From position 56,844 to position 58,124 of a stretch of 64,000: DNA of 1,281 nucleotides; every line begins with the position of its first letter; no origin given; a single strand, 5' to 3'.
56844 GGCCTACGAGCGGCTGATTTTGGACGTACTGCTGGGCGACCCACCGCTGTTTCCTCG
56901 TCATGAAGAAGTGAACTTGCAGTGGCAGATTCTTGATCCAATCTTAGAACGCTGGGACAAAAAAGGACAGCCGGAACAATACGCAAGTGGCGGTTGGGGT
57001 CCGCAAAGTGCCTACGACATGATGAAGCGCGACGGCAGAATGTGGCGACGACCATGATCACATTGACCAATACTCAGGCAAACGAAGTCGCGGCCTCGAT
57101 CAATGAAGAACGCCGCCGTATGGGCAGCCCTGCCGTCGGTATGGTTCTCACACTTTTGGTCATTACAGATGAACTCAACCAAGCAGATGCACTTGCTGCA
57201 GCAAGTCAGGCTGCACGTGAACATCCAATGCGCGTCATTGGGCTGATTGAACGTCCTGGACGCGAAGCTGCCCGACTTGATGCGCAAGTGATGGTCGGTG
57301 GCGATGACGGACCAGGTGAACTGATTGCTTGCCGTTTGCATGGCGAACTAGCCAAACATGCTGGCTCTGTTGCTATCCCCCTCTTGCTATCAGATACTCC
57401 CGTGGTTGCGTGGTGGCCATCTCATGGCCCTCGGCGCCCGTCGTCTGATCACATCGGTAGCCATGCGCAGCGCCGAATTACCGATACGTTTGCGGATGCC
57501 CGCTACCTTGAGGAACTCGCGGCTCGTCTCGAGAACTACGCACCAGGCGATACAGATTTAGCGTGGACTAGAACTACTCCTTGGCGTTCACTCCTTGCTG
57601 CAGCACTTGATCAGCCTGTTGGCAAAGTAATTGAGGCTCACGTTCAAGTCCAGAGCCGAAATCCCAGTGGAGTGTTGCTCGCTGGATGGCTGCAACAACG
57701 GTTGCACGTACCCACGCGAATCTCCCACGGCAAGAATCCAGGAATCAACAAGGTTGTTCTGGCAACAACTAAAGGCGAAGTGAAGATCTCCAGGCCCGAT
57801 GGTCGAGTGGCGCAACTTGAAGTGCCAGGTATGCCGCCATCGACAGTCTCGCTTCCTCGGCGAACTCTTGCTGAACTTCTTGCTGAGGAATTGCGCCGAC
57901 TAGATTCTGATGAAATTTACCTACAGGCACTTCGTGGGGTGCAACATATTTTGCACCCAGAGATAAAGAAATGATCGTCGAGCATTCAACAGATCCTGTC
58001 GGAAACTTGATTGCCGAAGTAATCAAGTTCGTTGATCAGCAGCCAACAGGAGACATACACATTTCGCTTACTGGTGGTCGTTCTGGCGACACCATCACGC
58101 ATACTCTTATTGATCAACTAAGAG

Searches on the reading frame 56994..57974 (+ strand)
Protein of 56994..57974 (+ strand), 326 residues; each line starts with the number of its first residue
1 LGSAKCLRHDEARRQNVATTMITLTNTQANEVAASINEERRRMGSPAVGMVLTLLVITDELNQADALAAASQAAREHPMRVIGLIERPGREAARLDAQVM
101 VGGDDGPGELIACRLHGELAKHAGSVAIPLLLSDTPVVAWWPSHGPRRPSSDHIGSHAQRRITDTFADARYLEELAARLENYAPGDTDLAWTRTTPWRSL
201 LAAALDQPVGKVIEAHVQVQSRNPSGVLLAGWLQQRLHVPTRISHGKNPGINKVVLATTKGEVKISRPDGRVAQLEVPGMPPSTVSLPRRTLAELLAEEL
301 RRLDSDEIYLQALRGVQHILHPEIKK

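Call 53: search_protein_families(library=pfam, max_evalue=0.000001, proteins=[window:56994-57974:+])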
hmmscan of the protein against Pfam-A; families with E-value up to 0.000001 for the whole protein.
window:56994-57974:+ (326 aa): 2 families
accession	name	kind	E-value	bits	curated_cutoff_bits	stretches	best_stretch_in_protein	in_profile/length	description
PF20171.3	OpcA_G6PD_C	-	1e-41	143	27.7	1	184-313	1-135/135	Glucose-6-phosphate dehydrogenase subunit C-terminal domain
PF10128.15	OpcA_G6PD_assem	-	6.2e-30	104.1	27.9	1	70-176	1-114/118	Glucose-6-phosphate dehydrogenase subunit N-terminal domain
